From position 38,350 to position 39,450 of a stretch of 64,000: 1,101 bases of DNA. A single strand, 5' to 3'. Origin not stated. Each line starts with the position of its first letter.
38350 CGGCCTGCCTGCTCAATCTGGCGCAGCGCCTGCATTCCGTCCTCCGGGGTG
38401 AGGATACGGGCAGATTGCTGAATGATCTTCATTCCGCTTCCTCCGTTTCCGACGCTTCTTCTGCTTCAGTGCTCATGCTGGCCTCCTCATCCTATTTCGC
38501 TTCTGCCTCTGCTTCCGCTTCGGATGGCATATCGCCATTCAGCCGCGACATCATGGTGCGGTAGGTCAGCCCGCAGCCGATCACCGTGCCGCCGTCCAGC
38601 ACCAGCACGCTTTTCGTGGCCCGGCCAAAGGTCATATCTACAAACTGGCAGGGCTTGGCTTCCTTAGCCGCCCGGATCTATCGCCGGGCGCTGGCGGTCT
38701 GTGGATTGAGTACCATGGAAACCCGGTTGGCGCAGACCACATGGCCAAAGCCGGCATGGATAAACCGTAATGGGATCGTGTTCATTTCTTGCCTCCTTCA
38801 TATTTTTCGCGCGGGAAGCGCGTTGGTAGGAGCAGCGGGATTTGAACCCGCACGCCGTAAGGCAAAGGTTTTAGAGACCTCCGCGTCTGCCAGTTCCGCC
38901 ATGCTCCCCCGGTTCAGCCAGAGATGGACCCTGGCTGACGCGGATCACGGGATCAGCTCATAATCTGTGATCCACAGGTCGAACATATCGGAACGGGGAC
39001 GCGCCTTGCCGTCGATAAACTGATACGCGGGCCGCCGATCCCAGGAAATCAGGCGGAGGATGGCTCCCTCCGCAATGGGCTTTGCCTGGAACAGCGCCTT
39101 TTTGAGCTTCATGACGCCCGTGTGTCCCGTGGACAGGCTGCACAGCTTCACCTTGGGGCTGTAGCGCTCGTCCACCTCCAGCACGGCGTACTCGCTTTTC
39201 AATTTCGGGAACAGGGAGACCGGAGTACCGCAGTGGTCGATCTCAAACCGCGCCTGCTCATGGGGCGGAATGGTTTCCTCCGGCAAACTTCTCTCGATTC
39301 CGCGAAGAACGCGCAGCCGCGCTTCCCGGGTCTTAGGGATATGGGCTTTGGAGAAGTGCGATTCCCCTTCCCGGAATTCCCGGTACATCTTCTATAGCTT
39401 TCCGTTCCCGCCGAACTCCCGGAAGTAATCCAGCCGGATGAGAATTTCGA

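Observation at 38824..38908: Element-encoded tRNA with anticodon CUA (amber suppressor) inside the recoded operon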

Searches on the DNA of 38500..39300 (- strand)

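Call 24: search_dna_similar(query=window:38824-38908:-, collection=phages, mode=distant, max_evalue=0.001, max_rows=40)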
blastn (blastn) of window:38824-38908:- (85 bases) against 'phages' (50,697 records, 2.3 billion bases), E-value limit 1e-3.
Records with a match: 10; places in all: 10; records where one place covers at least 80% of the query: 7.
Best place of each record, by identity: 80-90% 3; 60-80% 7.
By first word of the organism name: uncultured 4; Bacteriophage 3; Synechococcus 2; Cyanophage 1.
By host as written in the record: - 7; Synechococcus sp. WH8018 2; Synechococcus sp. WH8109 1.
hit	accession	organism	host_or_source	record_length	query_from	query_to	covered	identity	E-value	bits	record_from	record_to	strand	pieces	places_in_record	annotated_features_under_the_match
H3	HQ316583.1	Synechococcus phage S-SSM4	Synechococcus sp. WH8018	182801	1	82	96%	74.4%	9e-6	55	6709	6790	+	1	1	tRNA-Leu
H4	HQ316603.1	Cyanophage S-SSM6b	Synechococcus sp. WH8109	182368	1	82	96%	74.4%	9e-6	55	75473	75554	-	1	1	tRNA-Leu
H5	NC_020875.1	Synechococcus phage S-SSM4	Synechococcus sp. WH8018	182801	1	82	96%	74.4%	9e-6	55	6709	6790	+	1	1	tRNA-Leu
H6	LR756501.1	uncultured phage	metagenomic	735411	8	72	76%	83.6%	5e-9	65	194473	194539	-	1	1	record has no annotation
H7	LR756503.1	uncultured phage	metagenomic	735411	8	72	76%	83.6%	5e-9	65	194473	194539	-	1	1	record has no annotation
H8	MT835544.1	Bacteriophage sp.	human fecal samples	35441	6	76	84%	76.4%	1e-4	51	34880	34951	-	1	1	record has no annotation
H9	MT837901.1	Bacteriophage sp.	human fecal samples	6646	8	74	79%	80.6%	2e-7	60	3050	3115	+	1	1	record has no annotation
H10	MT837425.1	Bacteriophage sp.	human fecal samples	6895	8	75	80%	78.6%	9e-6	54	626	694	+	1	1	record has no annotation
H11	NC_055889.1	uncultured phage cr53_1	human feces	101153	7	75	81%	77.1%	3e-5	52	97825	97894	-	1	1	tRNA-Leu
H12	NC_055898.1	uncultured phage cr115_1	human feces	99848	7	75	81%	77.1%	3e-5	52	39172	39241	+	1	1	tRNA-Leu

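Call 25: search_dna_similar(query=window:38824-38908:-, collection=ecoli_genomes, mode=distant, max_evalue=0.01, max_rows=10)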
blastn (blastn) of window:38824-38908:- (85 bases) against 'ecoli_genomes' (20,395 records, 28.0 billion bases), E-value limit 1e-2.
No match.

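Call 78: search_rna_families(source=window, start=38500, end=39300, threshold=evalue, max_evalue=1)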
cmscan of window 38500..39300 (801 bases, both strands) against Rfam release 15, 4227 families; matches with E-value up to 1: 2.
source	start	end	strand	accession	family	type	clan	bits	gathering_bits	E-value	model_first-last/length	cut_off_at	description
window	38827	38908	-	RF00005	tRNA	Gene; tRNA;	CL00001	54.4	29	7.7e-11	1-71/71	no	tRNA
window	38666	38722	-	RF01519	CC0196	Gene; sRNA;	-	16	35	0.65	1-58/58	no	Caulobacter sRNA CC0196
